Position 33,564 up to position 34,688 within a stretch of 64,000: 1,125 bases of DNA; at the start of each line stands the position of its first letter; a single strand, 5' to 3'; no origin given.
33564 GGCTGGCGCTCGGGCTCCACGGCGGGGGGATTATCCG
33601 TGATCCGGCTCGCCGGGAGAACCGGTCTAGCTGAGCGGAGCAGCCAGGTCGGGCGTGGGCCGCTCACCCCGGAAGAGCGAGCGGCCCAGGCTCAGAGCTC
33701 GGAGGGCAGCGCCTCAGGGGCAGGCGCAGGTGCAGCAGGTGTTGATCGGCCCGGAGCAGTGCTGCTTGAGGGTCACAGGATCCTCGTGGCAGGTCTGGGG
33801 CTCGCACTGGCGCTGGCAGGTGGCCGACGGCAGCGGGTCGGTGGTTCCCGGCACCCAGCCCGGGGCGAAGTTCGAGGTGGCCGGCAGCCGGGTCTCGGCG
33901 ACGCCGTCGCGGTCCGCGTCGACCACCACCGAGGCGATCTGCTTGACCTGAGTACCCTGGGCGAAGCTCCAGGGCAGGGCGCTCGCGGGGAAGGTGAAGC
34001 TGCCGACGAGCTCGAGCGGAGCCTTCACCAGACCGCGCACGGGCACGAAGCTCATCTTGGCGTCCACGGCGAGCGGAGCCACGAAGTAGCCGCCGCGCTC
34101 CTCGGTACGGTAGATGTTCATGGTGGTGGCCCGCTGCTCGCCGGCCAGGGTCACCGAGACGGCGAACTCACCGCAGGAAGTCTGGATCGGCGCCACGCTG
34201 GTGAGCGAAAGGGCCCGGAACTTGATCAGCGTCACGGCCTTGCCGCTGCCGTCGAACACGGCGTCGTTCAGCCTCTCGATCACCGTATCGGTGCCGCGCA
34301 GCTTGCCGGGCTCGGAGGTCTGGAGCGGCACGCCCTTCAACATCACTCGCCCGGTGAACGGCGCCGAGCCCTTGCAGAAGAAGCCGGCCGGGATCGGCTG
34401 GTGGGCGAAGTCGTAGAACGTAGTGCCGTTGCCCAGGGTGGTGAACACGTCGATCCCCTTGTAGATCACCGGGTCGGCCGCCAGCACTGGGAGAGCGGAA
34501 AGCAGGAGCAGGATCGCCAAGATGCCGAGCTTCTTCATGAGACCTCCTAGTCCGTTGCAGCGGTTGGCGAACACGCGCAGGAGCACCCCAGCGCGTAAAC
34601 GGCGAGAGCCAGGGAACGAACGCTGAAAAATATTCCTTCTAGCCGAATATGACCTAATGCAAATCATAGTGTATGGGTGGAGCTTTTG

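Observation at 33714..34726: Secreted 274-aa protein ending in a 9-Cys tail (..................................), preceded by an AT-rich 190-nt islet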

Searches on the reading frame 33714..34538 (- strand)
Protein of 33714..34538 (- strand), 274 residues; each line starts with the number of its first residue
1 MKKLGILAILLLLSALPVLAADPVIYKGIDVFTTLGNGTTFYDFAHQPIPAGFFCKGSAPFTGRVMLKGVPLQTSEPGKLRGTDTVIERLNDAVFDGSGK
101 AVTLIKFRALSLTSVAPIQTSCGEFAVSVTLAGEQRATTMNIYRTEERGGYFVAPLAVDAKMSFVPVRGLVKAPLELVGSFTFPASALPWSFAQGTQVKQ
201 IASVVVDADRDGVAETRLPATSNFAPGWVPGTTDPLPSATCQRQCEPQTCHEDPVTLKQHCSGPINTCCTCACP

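Call 5: search_protein_families(library=pfam, proteins=[window:33717-34538:-], max_evalue=0.1)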
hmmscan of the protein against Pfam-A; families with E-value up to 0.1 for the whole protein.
window:33717-34538:- (274 aa): 0 families

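Call 6: find_homologous_proteins(query=window:33717-34538:-, max_evalue=0.001)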
Query window:33717-34538:- (274 aa): 818 proteins with E <= 0.001 among 3499 candidates; the best 120 are listed.
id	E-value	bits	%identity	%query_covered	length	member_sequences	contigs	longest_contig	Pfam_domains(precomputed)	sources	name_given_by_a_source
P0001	2.0e-181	619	100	100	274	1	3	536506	-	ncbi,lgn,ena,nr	ncbi:MAG TPA: hypothetical protein PK413_15565 [Thermoanaerobaculia bacterium]|nr:hypothetical prote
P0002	5.9e-103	362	62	95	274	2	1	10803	-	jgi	jgi:hypothetical protein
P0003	5.5e-100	352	60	100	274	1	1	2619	-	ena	-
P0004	3.7e-99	350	62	93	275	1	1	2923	-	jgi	jgi:hypothetical protein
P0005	5.9e-99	349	59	98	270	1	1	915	-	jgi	-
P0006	6.0e-99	349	60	99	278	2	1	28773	-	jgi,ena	-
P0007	8.4e-98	345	59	100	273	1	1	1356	-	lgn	-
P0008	1.3e-97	344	59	100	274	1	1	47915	-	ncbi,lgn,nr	ncbi:MAG TPA: hypothetical protein VF173_24235 [Thermoanaerobaculia bacterium]|nr:hypothetical prote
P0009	1.4e-97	344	60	92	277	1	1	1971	-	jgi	-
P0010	4.3e-97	343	60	94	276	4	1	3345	-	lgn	-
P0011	9.7e-97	342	59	93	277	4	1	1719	-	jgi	jgi:hypothetical protein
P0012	3.1e-96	340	62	93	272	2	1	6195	-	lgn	-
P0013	3.5e-96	340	59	94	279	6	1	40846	-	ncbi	ncbi:MAG: hypothetical protein ABUT39_23210 [Acidobacteriota bacterium]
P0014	1.2e-95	338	58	99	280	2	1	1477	-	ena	-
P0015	1.3e-95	338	59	92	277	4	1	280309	-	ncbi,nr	ncbi:MAG: hypothetical protein QOF89_3633 [Acidobacteriota bacterium]|nr:hypothetical protein [Acido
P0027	9.0e-94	332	59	100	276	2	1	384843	-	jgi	jgi:hypothetical protein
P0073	1.9e-90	321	57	92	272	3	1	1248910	-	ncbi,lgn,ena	-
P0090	1.3e-89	318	58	96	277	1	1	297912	-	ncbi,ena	-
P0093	1.5e-89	318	57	98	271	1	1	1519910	-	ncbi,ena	-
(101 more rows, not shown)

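Call 7: search_protein_families(library=ncbifam, proteins=[window:33717-34538:-], max_evalue=1)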
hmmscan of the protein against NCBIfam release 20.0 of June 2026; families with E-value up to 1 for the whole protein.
window:33717-34538:- (274 aa): 2 families
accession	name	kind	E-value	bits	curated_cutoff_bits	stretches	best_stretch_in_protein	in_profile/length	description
NF002632.0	PRK02304.1-1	equivalog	0.0016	18.3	243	1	136-178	54-96/183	adenine phosphoribosyltransferase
TIGR01090.1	apt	equivalog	0.043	13.9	185.85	1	140-178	48-86/169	adenine phosphoribosyltransferase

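Call 11: search_solved_structures(query=A1, max_evalue=10, show_alignments=2)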
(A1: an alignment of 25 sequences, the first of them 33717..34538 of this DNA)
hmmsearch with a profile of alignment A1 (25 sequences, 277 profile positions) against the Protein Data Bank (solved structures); distinct sequences matched with E-value up to 10: 1.
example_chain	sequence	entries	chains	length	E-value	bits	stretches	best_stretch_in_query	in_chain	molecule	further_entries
9kmg_a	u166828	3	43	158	0.54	12.8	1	162-235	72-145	Decoration protein | cement protein II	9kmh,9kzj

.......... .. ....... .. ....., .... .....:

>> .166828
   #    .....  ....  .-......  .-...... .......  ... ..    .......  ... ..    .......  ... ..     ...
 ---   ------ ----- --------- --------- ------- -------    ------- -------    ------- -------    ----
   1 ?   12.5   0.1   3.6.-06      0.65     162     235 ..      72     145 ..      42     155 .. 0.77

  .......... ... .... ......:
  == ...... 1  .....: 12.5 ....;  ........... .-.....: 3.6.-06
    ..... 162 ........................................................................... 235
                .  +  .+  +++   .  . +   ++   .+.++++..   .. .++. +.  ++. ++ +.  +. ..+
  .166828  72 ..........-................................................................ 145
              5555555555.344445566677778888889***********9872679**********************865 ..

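Call 12: find_encoding_contigs(protein=window:33714-34538:-, flank=8000, max_places=3)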
Protein window:33714-34538:- (274 aa): 4 contigs read that carry it; 3 places shown.
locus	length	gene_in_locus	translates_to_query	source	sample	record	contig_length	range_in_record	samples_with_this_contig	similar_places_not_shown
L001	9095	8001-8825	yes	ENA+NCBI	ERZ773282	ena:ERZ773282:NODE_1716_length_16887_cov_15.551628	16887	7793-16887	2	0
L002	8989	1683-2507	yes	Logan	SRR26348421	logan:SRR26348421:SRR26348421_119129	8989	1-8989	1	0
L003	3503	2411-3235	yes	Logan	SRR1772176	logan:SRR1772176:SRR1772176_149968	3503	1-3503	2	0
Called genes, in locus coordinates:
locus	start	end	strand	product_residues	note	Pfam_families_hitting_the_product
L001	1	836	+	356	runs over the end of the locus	PF13353:Fer4_12 (faint), PF04055:Radical_SAM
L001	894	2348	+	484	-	PF04389:Peptidase_M28 (weak), PF01546:Peptidase_M20, PF07687:M20_dimer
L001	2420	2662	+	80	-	-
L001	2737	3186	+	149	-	PF01850:PIN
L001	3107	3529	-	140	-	-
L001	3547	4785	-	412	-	PF06245:DUF1015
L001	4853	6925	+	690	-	PF00795:CN_hydrolase, PF02540:NAD_synthase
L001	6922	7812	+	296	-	PF00149:Metallophos, PF12850:Metallophos_2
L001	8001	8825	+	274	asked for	-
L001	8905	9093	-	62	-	?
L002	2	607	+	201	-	?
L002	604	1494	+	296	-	PF00149:Metallophos, PF12850:Metallophos_2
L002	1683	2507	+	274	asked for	-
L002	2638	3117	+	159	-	-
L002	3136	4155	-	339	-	-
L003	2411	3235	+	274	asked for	-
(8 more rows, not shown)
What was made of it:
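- Checked: Independent gene calls on three other contigs give the same 274-aa product (call 12). A gene call on an identical contig starts it at 33583 (159 aa) rather than 33667 (187 aa) (call 12).
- A radical-SAM gene lies about 7 kb upstream on the same contig (call 12).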

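Call 15: find_encoding_contigs(protein=P0093, flank=6000, max_places=1)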
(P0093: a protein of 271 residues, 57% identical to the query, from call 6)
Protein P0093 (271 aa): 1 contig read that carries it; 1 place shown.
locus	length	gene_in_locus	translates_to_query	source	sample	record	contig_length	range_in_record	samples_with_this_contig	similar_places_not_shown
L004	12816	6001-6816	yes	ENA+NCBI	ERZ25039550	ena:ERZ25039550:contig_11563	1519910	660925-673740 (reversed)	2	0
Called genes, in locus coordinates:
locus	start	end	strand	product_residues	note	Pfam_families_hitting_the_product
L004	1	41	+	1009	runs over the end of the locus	PF00753:Lactamase_B (weak), PF00932:LTD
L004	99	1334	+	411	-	PF00174:Oxidored_molyb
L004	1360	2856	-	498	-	PF02133:Transp_cyt_pur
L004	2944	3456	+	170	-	PF07452:CHRD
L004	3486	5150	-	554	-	PF00082:Peptidase_S8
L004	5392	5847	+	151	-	-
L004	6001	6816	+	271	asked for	-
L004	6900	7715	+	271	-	-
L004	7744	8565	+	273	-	-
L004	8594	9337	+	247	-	-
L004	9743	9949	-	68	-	-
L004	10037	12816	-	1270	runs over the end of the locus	PF00111:Fer2, PF01799:Fer2_2, PF00941:FAD_binding_5, PF03450:CO_deh_flav_C, PF01315:Ald_Xan_dh_C, PF02738:MoCoBD_1, PF20256:MoCoBD_2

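Call 16: find_encoding_contigs(protein=P0073, flank=6000, max_places=1)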
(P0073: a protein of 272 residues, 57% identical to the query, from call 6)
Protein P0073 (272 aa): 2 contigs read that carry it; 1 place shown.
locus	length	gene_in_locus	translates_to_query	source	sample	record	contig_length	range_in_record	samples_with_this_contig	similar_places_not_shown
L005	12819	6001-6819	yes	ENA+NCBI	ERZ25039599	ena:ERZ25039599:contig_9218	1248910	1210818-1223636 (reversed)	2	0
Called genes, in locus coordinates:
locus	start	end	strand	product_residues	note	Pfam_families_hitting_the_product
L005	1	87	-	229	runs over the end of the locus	-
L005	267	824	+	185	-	PF08386:Abhydrolase_4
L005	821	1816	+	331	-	PF13240:Zn_Ribbon_1 (faint), PF13248:Zn_ribbon_3 (faint), PF18912:DZR_2 (faint), PF24460:DUF7575 (faint), PF12773:DZR (weak)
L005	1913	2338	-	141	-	-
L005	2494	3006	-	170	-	-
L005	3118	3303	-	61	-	-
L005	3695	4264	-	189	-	PF02738:MoCoBD_1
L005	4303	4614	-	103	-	-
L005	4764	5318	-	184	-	PF20256:MoCoBD_2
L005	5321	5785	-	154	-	PF00111:Fer2, PF01799:Fer2_2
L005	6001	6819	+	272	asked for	-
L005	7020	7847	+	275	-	-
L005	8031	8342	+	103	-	-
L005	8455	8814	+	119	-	PF18899:DUF5655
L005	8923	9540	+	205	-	-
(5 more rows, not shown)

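Call 17: find_encoding_contigs(protein=P0027, flank=6000, max_places=1)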
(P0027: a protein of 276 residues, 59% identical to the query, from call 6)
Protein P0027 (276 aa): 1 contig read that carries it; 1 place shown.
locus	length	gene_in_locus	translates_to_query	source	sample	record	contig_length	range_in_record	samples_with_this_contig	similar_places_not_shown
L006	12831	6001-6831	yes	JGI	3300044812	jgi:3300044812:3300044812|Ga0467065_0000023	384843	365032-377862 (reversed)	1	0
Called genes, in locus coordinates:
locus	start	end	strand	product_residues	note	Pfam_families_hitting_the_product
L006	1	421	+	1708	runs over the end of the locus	-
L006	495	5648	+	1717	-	-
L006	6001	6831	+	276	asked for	-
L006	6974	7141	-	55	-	-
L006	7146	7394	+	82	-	-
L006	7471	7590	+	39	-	-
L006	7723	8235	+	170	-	-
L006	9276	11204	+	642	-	PF23414:Beta-prop_EML_2 (faint), PF25174:Beta-prop_THOC3, PF23381:Beta-prop_IFT122_1st (faint), PF02239:Cytochrom_D1, PF10282:Lactonase (faint), PF22494:choice_anch_I (faint), PF24814:WD40_Prp19 (faint), PF25174:Beta-prop_THOC3 (weak)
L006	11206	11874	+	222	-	PF02630:SCO1-SenC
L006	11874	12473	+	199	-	PF00578:AhpC-TSA (weak), PF02630:SCO1-SenC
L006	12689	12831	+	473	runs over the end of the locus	PF00034:Cytochrom_C (weak), PF13458:Peripla_BP_6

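Call 18: find_encoding_contigs(protein=P0090, flank=6000, max_places=1)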
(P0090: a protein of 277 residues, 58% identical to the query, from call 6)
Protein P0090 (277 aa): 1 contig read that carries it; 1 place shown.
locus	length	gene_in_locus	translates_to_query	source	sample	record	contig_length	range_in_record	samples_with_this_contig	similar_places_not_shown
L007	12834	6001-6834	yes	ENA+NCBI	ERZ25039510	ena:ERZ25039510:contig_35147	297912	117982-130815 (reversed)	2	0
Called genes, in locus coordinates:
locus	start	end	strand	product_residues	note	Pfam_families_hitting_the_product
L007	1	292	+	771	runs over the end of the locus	PF02861:Clp_N, PF00004:AAA, PF17871:AAA_lid_9, PF00004:AAA, PF07724:AAA_2, PF07728:AAA_5, PF13401:AAA_22 (weak), PF10431:ClpB_D2-small, +8 more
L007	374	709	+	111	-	PF07411:DUF1508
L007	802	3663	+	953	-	PF01804:Penicil_amidase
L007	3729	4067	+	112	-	-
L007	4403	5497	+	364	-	PF00149:Metallophos, PF12850:Metallophos_2 (weak)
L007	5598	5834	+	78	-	-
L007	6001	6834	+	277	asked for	-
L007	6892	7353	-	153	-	PF08332:CaMKII_AD, PF13474:SnoaL_3, PF14534:DUF4440, PF12680:SnoaL_2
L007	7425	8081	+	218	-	-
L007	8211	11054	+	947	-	PF00082:Peptidase_S8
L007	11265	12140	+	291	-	-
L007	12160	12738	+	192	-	-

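Call 19: predict_structure(alignment_id=A1)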
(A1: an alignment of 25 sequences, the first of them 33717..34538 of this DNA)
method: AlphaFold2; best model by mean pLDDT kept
length: 274 residues; sequences in the alignment: 25
mean_pLDDT: 76.9   pTM: 0.63
mean pLDDT of the five models: 76.9, 76.0, 72.7, 69.2, 68.2
residues with pLDDT >= 90: 78; 70-90: 112; 50-70: 67; < 50: 17
segments of 3 or more residues with pLDDT < 50: 230-240
pLDDT, mean of each block of 10 residues (from residue 1): 60 55 80 59 88 97 87 69 77 91 90 92 95 90 85 83 95 93 74 59 74 78 56 42 70 75 69 63
secondary structure, 60 per line:
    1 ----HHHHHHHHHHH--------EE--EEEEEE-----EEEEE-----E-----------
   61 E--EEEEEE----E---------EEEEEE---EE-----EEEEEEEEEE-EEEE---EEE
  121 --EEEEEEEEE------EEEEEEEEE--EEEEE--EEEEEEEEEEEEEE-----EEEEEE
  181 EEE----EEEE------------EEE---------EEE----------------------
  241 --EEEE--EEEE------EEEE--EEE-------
elements in order: H5-15 E28-33 E39-43 E64-69 E84-89 E100-109 E111-114 E118-120 E123-131 E138-146 E149-153 E156-169 E175-183 E188-191 E204-206 E216-218 E243-246 E249-252 E259-262 E265-267

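Call 22: search_protein_representatives(alignment_id=A1)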
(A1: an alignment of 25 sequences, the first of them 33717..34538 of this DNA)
Query: 25 sequences, 277 profile positions. Proteins with E-value up to 0.001 (for the whole library): 1684; up to 1e-10: 863; up to 1e-30: 186. The best 150 are listed.
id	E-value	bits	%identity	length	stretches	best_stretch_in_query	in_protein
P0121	8.3e-106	369.7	-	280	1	1-266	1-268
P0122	1.6e-98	345.8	-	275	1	8-265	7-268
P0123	7.8e-86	304.2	-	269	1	9-272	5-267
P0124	6.3e-83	294.7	-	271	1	7-266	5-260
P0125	2.1e-77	276.6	-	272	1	8-261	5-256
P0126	6.7e-77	274.9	-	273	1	3-266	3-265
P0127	2.5e-76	273.0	-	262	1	8-255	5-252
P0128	1.5e-74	267.2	-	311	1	4-241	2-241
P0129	1.4e-73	264.0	-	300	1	10-259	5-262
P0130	8.4e-71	254.9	-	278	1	11-269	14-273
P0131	1.7e-70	253.9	-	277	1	24-264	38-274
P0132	3.6e-70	252.8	-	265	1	3-246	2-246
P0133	4.0e-70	252.7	-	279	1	10-265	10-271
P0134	5.1e-70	252.3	-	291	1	11-238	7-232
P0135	5.4e-70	252.3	-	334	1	2-260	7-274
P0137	4.3e-67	242.7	-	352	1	12-233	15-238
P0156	1.8e-60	221.0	-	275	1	6-233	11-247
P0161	9.7e-60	218.6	-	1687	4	18-171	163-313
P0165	2.9e-59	217.0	-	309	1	4-261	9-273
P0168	1.2e-58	215.0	-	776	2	19-195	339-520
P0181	7.6e-57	209.1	-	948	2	28-234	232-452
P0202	9.7e-51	189.1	-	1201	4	8-234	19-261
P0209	9.9e-49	182.5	-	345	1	7-192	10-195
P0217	1.6e-44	168.7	-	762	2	22-253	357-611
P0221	3.2e-43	164.4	-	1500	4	33-276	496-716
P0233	3.2e-41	157.9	-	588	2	8-232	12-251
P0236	4.8e-41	157.3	-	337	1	2-186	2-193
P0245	1.6e-38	149.0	-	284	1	7-242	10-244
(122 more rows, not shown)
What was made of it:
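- Family size and conservation: 818 homologues (call 6) and 1,684 representatives at 50% identity (call 22).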

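Call 28: search_protein_families(library=pfam, proteins=[P0161, P0168, P0181, P0202, P0221, P0233, P0209, P0135, P0137, P0217], max_evalue=0.01)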
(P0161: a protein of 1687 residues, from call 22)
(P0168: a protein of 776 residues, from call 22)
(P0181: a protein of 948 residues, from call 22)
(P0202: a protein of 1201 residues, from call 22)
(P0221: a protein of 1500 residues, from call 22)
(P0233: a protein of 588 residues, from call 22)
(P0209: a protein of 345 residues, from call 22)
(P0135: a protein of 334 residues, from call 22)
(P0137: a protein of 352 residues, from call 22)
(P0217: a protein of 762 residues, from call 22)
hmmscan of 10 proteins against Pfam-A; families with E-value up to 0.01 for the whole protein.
P0161 (1687 aa): 2 families
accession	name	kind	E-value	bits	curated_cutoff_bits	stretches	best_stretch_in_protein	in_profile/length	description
PF18884.5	TSP3_bac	-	8.5e-22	77.1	25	4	776-797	1-22/22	Bacterial TSP3 repeat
PF23759.1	GBD_T9SS_assoc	-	0.00034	21.3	27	1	23-118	1-80/116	Galactose binding domain-like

P0168 (776 aa): 1 family
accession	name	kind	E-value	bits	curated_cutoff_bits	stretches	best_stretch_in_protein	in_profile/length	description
PF02412.23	TSP_3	-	7.8e-12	45.1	25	3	586-607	15-36/36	Thrombospondin type 3 repeat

P0181 (948 aa): 1 family
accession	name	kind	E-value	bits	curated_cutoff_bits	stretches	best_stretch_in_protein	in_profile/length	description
PF02412.23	TSP_3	-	5e-05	23.3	25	2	811-832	15-36/36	Thrombospondin type 3 repeat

P0202 (1201 aa): 2 families
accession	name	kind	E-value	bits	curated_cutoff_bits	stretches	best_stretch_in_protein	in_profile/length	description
PF06119.19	NIDO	-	0.00068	20.1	25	0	842-873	82-116/186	Nidogen-like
PF02412.23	TSP_3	-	0.003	17.6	25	0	297-317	15-35/36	Thrombospondin type 3 repeat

P0221 (1500 aa): 1 family
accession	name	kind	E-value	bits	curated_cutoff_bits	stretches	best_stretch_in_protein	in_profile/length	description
PF18884.5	TSP3_bac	-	1.1e-06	28.7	25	1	776-794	1-19/22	Bacterial TSP3 repeat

P0233 (588 aa): 1 family
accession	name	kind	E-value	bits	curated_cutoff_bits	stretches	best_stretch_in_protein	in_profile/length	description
PF18203.6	IPTL-CTERM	-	5.2e-07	29.8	20.8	1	552-580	2-27/28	IPTL-CTERM motif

P0209 (345 aa): 0 families

P0135 (334 aa): 0 families

P0137 (352 aa): 0 families

P0217 (762 aa): 1 family
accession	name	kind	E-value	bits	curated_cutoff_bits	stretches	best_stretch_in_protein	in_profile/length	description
PF02412.23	TSP_3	-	3.3e-12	46.3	25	3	631-652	15-36/36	Thrombospondin type 3 repeat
